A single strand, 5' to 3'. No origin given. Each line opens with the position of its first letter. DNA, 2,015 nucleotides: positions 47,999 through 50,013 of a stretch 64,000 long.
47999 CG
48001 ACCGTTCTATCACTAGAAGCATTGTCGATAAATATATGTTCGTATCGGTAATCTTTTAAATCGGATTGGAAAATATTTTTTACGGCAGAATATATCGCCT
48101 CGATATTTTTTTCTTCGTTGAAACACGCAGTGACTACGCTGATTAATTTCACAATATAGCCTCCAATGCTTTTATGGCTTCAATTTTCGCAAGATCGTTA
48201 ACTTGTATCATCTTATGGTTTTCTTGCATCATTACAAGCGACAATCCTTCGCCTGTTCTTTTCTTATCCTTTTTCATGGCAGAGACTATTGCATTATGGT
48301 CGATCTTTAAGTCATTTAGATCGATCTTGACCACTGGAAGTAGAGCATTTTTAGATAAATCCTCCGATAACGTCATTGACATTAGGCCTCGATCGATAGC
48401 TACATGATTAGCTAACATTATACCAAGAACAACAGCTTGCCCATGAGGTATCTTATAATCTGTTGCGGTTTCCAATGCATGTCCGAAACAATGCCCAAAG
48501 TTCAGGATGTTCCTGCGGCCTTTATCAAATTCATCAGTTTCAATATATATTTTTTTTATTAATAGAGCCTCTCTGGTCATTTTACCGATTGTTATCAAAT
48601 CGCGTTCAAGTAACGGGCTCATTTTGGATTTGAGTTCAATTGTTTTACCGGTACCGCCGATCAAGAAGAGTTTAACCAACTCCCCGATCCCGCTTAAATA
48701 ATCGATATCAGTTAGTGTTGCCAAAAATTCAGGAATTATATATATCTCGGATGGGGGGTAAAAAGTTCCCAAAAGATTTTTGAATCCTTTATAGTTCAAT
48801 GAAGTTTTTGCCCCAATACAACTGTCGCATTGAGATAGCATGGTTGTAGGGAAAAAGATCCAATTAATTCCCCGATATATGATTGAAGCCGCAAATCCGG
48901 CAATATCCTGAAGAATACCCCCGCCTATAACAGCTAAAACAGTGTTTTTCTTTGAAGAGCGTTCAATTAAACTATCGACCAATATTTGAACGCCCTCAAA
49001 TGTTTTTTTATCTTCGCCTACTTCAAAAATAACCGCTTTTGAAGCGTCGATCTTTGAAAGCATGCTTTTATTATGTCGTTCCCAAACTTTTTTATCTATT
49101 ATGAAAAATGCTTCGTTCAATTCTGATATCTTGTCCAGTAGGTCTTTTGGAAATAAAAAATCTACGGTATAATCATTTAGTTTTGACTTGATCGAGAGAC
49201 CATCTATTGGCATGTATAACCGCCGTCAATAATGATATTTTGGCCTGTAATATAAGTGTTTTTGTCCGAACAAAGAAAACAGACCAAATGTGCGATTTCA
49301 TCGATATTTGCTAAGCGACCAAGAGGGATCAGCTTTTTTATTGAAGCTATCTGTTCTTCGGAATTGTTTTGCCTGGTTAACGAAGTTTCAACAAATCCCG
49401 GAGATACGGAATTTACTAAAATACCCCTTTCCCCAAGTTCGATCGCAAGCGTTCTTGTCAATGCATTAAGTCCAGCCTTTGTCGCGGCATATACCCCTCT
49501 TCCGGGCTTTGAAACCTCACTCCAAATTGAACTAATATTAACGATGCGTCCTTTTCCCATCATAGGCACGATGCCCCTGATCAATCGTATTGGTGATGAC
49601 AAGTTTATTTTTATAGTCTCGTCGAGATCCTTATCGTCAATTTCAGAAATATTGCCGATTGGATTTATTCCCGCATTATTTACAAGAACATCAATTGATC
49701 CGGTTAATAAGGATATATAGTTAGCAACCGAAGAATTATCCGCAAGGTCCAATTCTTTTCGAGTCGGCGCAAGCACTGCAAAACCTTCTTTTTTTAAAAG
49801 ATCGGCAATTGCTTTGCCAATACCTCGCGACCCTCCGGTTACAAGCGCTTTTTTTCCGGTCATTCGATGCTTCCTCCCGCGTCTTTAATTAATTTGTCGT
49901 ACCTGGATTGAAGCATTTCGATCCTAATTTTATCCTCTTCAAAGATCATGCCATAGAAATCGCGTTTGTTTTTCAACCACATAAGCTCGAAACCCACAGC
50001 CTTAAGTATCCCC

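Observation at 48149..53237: DHQS-like cyclase homolog, SDR, HpcH/HpaI aldolase and MBL hydrolase embedded in the sugar operon.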

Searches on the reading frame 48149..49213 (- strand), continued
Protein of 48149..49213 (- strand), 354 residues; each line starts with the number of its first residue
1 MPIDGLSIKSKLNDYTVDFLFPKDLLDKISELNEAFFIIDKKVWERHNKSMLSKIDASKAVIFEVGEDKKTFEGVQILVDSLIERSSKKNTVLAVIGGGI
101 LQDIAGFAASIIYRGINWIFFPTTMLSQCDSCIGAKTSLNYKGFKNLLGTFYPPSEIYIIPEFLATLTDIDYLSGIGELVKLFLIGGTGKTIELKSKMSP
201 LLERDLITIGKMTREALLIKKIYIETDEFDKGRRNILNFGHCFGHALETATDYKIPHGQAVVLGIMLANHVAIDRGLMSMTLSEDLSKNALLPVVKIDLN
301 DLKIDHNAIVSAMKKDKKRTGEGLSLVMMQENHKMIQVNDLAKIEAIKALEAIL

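Call 67: search_protein_families(library=pfam, proteins=[L068:7250-7990:+, L068:8012-9190:-, L068:5809-6504:+, L057:7577-8248:+, L057:5697-6902:+, L057:4616-5554:+, L057:3633-4682:+, L070:3443-4360:+, L062:12396-14279:+, L060:7062-8129:+], max_evalue=0.0001)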
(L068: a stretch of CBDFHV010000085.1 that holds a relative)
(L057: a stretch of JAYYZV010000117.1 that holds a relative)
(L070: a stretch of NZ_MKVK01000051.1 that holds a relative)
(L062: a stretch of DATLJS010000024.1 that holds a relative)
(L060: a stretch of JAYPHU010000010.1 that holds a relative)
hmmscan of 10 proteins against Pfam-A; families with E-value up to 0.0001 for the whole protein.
L068:7250-7990:+ (246 aa): 1 family
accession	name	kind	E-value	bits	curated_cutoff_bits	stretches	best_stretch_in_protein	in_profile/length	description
PF01925.25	TauE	-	1.4e-19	71.1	32.6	1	16-241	2-235/237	Sulfite exporter TauE/SafE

L068:8012-9190:- (392 aa): 0 families

L068:5809-6504:+ (231 aa): 1 family
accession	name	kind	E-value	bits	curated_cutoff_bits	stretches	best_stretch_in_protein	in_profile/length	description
PF00596.27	Aldolase_II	-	6.5e-54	183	22.2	1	21-195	1-183/183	Class II Aldolase and Adducin N-terminal domain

L057:7577-8248:+ (223 aa): 4 families
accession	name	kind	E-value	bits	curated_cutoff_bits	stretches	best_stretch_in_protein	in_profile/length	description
PF13419.12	HAD_2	-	1.4e-35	123.4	23.8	1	5-188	2-178/178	Haloacid dehalogenase-like hydrolase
PF00702.32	Hydrolase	-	1.9e-23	84.3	26.4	1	1-182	1-191/191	haloacid dehalogenase-like hydrolase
PF13242.12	Hydrolase_like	-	2e-08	34.5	22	1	145-212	4-75/75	HAD-hyrolase-like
PF12710.13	HAD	-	6.2e-08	33.7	27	1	4-179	1-189/189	haloacid dehalogenase-like hydrolase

L057:5697-6902:+ (401 aa): 2 families
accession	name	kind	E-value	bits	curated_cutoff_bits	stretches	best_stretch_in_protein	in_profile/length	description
PF04055.27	Radical_SAM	-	7.3e-16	59.2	29.5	1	123-281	4-165/166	Radical SAM superfamily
PF13186.11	SPASM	-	6.6e-13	49.2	21.5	1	6-69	1-66/67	Iron-sulfur cluster-binding domain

L057:4616-5554:+ (312 aa): 2 families
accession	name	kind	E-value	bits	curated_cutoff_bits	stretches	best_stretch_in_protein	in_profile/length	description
PF13489.12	Methyltransf_23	-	7.2e-07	29.5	27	1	100-204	8-107/164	Methyltransferase domain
PF08241.18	Methyltransf_11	-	2.5e-05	25.3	21.2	1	119-201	1-83/95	Methyltransferase domain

L057:3633-4682:+ (349 aa): 3 families
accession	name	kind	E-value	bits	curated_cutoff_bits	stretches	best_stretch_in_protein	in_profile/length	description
PF22725.1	GFO_IDH_MocA_C3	-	2.9e-24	85.9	27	1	130-249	2-123/124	GFO/IDH/MocA C-terminal domain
PF02894.22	GFO_IDH_MocA_C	-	7.6e-14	52.5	22.9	1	135-328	3-207/218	Oxidoreductase family, C-terminal alpha/beta domain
PF01408.29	GFO_IDH_MocA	-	1.5e-13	51.9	24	1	5-112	1-112/120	Oxidoreductase family, NAD-binding Rossmann fold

L070:3443-4360:+ (305 aa): 0 families

L062:12396-14279:+ (627 aa): 0 families

L060:7062-8129:+ (355 aa): 4 families
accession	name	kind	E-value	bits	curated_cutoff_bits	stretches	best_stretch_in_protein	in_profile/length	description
PF01370.27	Epimerase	-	1.4e-45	156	20.9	1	31-275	1-240/240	NAD dependent epimerase/dehydratase family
PF16363.11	GDP_Man_Dehyd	-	4.6e-31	108.9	27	1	32-342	1-331/332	GDP-mannose 4,6 dehydratase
PF01073.25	3Beta_HSD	-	6.8e-11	42.2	22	1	33-253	2-219/280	3-beta hydroxysteroid dehydrogenase/isomerase family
PF07993.18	NAD_binding_4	-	8.8e-08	32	20.1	1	101-218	89-210/258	Male sterility protein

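Call 78: search_protein_families(library=ncbifam, proteins=[L070:10001-11065:+, L043:10001-11047:+, L004:10001-11053:+, L054:10001-11050:+, L062:10001-11095:+], max_evalue=1e-40)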
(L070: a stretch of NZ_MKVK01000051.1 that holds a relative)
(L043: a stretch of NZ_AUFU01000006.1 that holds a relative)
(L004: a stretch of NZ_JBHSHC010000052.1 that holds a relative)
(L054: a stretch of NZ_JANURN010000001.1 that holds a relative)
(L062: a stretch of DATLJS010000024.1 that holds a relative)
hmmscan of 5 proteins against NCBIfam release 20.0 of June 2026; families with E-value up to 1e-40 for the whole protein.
L070:10001-11065:+ (354 aa): 3 families
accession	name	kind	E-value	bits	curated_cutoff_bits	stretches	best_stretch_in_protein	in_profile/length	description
TIGR04425.1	P_lya_rel_AroB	hypoth_equivalog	2.7e-134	447.6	400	1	5-349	1-346/348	AroB-related putative sugar phosphate phospholyase (cyclizing)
TIGR01357.1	aroB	equivalog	1.7e-76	257.6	305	1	21-331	15-330/344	3-dehydroquinate synthase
NF004852.0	PRK06203.1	equivalog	1.2e-46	159.4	333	1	47-286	82-325/407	3-dehydroquinate synthase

L043:10001-11047:+ (349 aa): 4 families
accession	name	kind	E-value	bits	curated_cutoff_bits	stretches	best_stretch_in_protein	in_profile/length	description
TIGR04425.1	P_lya_rel_AroB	hypoth_equivalog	1.9e-140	467.8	400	1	3-348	1-345/348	AroB-related putative sugar phosphate phospholyase (cyclizing)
TIGR01357.1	aroB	equivalog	8.4e-81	271.8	305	1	24-337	17-336/344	3-dehydroquinate synthase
NF004852.0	PRK06203.1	equivalog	2.6e-46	158.3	333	1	55-289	92-329/407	3-dehydroquinate synthase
NF010556.0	PRK13951.1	equivalog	1.3e-43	149.6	560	1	36-318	194-466/492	bifunctional shikimate kinase AroK/3-dehydroquinate synthase AroB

L004:10001-11053:+ (351 aa): 4 families
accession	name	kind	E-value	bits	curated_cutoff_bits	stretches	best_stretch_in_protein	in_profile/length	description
TIGR04425.1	P_lya_rel_AroB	hypoth_equivalog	2.4e-119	398.4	400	1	9-350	2-341/348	AroB-related putative sugar phosphate phospholyase (cyclizing)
TIGR01357.1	aroB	equivalog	1.9e-80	270.7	305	1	35-340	24-333/344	3-dehydroquinate synthase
NF004852.0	PRK06203.1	equivalog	8.7e-50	169.7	333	1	58-349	89-387/407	3-dehydroquinate synthase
NF010556.0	PRK13951.1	equivalog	5e-44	151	560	1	61-341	209-485/492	bifunctional shikimate kinase AroK/3-dehydroquinate synthase AroB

L054:10001-11050:+ (350 aa): 3 families
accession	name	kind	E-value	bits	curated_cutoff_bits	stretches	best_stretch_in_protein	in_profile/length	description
TIGR04425.1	P_lya_rel_AroB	hypoth_equivalog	3.9e-117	391.2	400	1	3-326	1-323/348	AroB-related putative sugar phosphate phospholyase (cyclizing)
TIGR01357.1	aroB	equivalog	5.6e-71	239.5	305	1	28-321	22-322/344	3-dehydroquinate synthase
NF010556.0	PRK13951.1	equivalog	6.6e-42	144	560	1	52-321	206-471/492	bifunctional shikimate kinase AroK/3-dehydroquinate synthase AroB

L062:10001-11095:+ (364 aa): 3 families
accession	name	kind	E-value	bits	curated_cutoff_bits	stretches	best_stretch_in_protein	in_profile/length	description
TIGR04425.1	P_lya_rel_AroB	hypoth_equivalog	4.1e-142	473.3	400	1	5-350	1-346/348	AroB-related putative sugar phosphate phospholyase (cyclizing)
TIGR01357.1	aroB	equivalog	7.3e-74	249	305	1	13-338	2-336/344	3-dehydroquinate synthase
NF004852.0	PRK06203.1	equivalog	1.3e-42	146.1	333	1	46-286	80-324/407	3-dehydroquinate synthase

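Call 80: search_protein_families(library=pfam, proteins=[L048:6380-7501:+, L053:9490-9951:+, L042:3101-4072:+, L053:3012-5183:+, L020:4115-5563:+, L034:1027-2007:+, L034:2361-3017:+, L012:3568-5349:+, L043:11099-12127:+, L015:11887-12705:+], max_evalue=0.001)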
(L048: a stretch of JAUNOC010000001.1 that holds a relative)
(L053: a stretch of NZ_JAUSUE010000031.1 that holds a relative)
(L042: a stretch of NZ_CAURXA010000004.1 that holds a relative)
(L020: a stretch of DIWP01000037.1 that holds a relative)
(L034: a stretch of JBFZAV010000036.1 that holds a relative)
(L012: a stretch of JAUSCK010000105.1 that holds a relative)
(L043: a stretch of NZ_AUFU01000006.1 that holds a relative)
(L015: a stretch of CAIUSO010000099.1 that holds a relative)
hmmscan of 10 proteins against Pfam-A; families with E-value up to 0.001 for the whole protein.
L048:6380-7501:+ (373 aa): 1 family
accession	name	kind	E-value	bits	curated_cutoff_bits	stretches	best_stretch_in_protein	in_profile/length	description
PF01757.29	Acyl_transf_3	-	2.3e-14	53.7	31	1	16-341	4-314/326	Acyltransferase domain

L053:9490-9951:+ (153 aa): 1 family
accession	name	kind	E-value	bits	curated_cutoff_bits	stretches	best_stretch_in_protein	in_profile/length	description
PF00903.31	Glyoxalase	-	3.1e-07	31.2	20.6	1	4-147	2-121/121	Glyoxalase/Bleomycin resistance protein/Dioxygenase superfamily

L042:3101-4072:+ (323 aa): 2 families
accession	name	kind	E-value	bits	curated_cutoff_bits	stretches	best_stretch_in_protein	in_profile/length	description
PF05050.19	Methyltransf_21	-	5.6e-18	66.1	22.7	1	105-282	1-172/173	Methyltransferase FkbM domain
PF02475.24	TRM5-TYW2_MTfase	-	1.9e-05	25.1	28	1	88-157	25-94/164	TRM5/TYW2 methyltransferase domain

L053:3012-5183:+ (723 aa): 6 families
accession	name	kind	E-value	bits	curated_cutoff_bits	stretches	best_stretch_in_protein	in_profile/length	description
PF13712.12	Glyco_tranf_2_5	-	1.9e-41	142.5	27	1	8-201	2-192/210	Glycosyltransferase like family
PF00535.33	Glycos_transf_2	-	6.8e-24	85.1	23.3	1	427-558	1-131/168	Glycosyl transferase family 2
PF00132.30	Hexapep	-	3.2e-13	49.2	27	1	343-377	2-36/36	Bacterial transferase hexapeptide (six repeats)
PF14602.12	Hexapep_2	-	1e-06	28.8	27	0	283-319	2-34/34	Hexapeptide repeat of succinyl-transferase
PF25084.1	LbH_EIF2B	-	2.8e-06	27.7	54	0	335-378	13-56/105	EIF2B subunit epsilon LbH domain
PF21711.3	DCTN5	-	0.00062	19.9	40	0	313-382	5-76/182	Dynactin subunit 5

L020:4115-5563:+ (482 aa): 2 families
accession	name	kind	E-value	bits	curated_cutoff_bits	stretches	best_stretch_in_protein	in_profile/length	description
PF09594.16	GT87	-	5.1e-18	66.1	25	1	138-387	3-235/237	Glycosyltransferase family 87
PF05007.19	Mannosyl_trans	-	0.00034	21.1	23.4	1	204-255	1-52/259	Mannosyltransferase (PIG-M)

L034:1027-2007:+ (326 aa): 0 families

L034:2361-3017:+ (218 aa): 5 families
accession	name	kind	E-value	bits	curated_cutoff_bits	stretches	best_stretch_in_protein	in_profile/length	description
PF13419.12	HAD_2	-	8.5e-27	94.8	23.8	1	11-186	1-178/178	Haloacid dehalogenase-like hydrolase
PF00702.32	Hydrolase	-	1.8e-17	64.8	26.4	1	8-178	1-189/191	haloacid dehalogenase-like hydrolase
PF13242.12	Hydrolase_like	-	5.5e-10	39.5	22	1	142-209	3-73/75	HAD-hyrolase-like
PF12710.13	HAD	-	2.6e-08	35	27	1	11-176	1-188/189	haloacid dehalogenase-like hydrolase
PF08282.18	Hydrolase_3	-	0.0006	20.1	20.9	0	141-173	184-216/255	haloacid dehalogenase-like hydrolase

L012:3568-5349:+ (593 aa): 3 families
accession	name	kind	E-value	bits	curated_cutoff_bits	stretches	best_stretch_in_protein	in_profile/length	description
PF02775.26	TPP_enzyme_C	-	3.5e-44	150.7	21.9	1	398-547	1-151/151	Thiamine pyrophosphate enzyme, C-terminal TPP binding domain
PF00205.28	TPP_enzyme_M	-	8e-42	142.6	30.4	1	202-338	1-137/137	Thiamine pyrophosphate enzyme, central domain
PF02776.23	TPP_enzyme_N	-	1.9e-35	121.6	26.8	1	3-123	2-117/119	Thiamine pyrophosphate enzyme, N-terminal TPP binding domain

L043:11099-12127:+ (342 aa): 2 families
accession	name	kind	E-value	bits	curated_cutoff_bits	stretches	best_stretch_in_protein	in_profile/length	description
PF00132.30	Hexapep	-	3.1e-09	36.6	27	1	102-135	2-35/36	Bacterial transferase hexapeptide (six repeats)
PF14602.12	Hexapep_2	-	0.00055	20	27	0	101-130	1-28/34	Hexapeptide repeat of succinyl-transferase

L015:11887-12705:+ (272 aa): 0 families

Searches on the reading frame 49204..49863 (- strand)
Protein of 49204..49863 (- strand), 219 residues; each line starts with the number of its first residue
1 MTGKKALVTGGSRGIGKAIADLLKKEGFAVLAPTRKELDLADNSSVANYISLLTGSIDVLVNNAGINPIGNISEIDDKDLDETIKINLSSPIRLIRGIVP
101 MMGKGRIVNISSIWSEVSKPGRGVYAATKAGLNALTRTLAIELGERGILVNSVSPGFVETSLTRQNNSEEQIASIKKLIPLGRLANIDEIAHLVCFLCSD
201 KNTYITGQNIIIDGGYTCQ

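Call 3: search_protein_families(library=pfam, proteins=[window:49204-49863:-], max_evalue=0.01)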
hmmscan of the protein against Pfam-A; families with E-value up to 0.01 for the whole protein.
window:49204-49863:- (219 aa): 7 families
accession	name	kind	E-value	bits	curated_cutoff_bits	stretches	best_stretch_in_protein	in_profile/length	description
PF13561.12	adh_short_C2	-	4.3e-55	187.3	27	1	42-217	54-236/236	Enoyl-(Acyl carrier protein) reductase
PF00106.31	adh_short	-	2.3e-43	148.4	26.6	2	39-170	57-194/195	short chain dehydrogenase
PF23441.1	SDR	-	1e-07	32.1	27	1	46-215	80-254/258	SDR-like rossmann domain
PF01370.27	Epimerase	-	2e-06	27.9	20.9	1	6-112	1-115/240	NAD dependent epimerase/dehydratase family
PF04321.23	RmlD_sub_bind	-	6.6e-06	25.8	27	1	5-64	2-59/287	RmlD substrate binding domain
PF08643.16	DUF1776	-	2.7e-05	24.2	25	1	68-176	104-215/294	Fungal family of unknown function (DUF1776)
PF08659.16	KR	-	3.1e-05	24.4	22.6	0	37-139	59-163/180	KR domain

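Call 4: search_protein_families(library=ncbifam, proteins=[window:49204-49863:-], max_evalue=0.01)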
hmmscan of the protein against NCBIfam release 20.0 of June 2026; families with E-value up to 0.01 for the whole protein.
window:49204-49863:- (219 aa): 235 families (the best 25 are shown)
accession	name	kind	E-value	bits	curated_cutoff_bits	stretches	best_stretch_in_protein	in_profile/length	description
TIGR01830.1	3oxo_ACP_reduc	equivalog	2e-54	184.8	297.75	2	38-215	55-237/239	3-oxoacyl-[acyl-carrier-protein] reductase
NF005559.1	PRK07231.1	subfamily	1.9e-52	178.2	215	2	54-217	78-248/249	glucose 1-dehydrogenase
NF009466.0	PRK12826.1-2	subfamily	2.4e-52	177.8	222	2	39-218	61-246/248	3-oxoacyl-ACP reductase FabG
NF004197.0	PRK05653.1-1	equivalog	4e-52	177.3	332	2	36-217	61-247/249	3-oxoacyl-ACP reductase FabG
NF047420.2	EF_P_mod_YmfI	equivalog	5.6e-51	173.6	238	2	37-216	55-235/236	elongation factor P 5-aminopentanone reductase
NF009468.0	PRK12826.1-4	equivalog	1.3e-47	162.7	318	2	38-216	63-247/256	SDR family oxidoreductase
NF005067.0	PRK06484.1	equivalog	5e-47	160.6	713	1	37-218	61-253/524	short chain dehydrogenase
NF005309.0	PRK06841.1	subfamily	7e-47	160.1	286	2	37-218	67-254/255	GolD/DthD family dehydrogenase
NF005893.0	PRK07856.1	equivalog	1.2e-46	159.1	255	1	2-215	8-240/255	SDR family oxidoreductase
NF004778.0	PRK06124.1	equivalog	1.3e-46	159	303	2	38-218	67-254/256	SDR family oxidoreductase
NF009464.0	PRK12824.1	subfamily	1.5e-46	159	269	2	37-216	58-242/245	3-oxoacyl-ACP reductase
TIGR01829.1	AcAcCoA_reduct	subfamily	3.4e-46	157.9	302.1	2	50-216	72-240/242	acetoacetyl-CoA reductase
NF052558.1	MBtsdlDhBudC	equivalog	1.3e-45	155.9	270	2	38-218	57-243/250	meso-2,3-butanediol dehydrogenase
NF004198.0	PRK05653.1-3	equivalog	2.6e-45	154.8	296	2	46-216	71-246/248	3-oxoacyl-ACP reductase FabG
TIGR01963.1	PHB_DH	subfamily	2.7e-45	154.6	307.05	2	36-219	55-255/255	3-hydroxybutyrate dehydrogenase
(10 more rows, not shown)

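Call 74: search_solved_structures(query=window:49204-49863:-, max_evalue=1e-25)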
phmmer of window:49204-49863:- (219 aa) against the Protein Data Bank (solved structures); distinct sequences matched with E-value up to 1e-25: 159 (the best 60 are shown).
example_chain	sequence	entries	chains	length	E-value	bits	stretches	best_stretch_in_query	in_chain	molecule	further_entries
2ph3_A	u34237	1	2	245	3.6e-41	144.4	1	10-217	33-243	3-oxoacyl-[acyl carrier protein] reductase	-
1i01_A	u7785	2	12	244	3.4e-39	138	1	3-216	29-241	BETA-KETOACYL [ACP] REDUCTASE | 3-oxoacyl-[acyl-carrier protein] reductase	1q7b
3ftp_A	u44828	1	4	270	6.2e-39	137.1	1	50-216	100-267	3-oxoacyl-[acyl-carrier protein] reductase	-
1q7c_A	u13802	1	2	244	1.2e-38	136.2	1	3-216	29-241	3-oxoacyl-[acyl-carrier protein] reductase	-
6t5x_A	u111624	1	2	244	1.2e-38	136.2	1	3-216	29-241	3-oxoacyl-[acyl-carrier-protein] reductase FabG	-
6t7m_A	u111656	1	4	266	1.7e-38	135.7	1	3-216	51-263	3-oxoacyl-[acyl-carrier-protein] reductase FabG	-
6t77_A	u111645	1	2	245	2.3e-38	135.3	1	3-216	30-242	3-oxoacyl-ACP reductase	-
4wjz_A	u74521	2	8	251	2.5e-38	135.1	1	3-216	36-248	3-oxoacyl-[acyl-carrier-protein] reductase FabG | 3-oxoacyl-[acyl-carrier protein] reductase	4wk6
3op4_A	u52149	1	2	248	3.8e-38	134.5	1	3-216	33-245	3-oxoacyl-[acyl-carrier protein] reductase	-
3rro_A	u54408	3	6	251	4.1e-38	134.4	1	3-216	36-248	3-ketoacyl-(acyl-carrier-protein) reductase | 3-oxoacyl-[acyl-carrier protein] reductase | 3-oxoacyl-[acyl-carrier-protein] reductase FabG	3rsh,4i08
5end_A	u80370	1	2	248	8.3e-38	133.4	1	3-216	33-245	3-oxoacyl-[acyl-carrier-protein] reductase FabG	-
3tzc_A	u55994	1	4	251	1.4e-37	132.7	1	3-216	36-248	3-oxoacyl-[acyl-carrier protein] reductase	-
3tzk_A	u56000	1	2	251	2.4e-37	131.9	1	3-216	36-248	3-oxoacyl-[acyl-carrier protein] reductase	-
3u09_A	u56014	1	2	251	3.3e-37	131.5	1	3-216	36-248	3-oxoacyl-[acyl-carrier-protein] reductase FabG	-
3osu_A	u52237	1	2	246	4e-37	131.2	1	10-216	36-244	3-oxoacyl-[acyl-carrier-protein] reductase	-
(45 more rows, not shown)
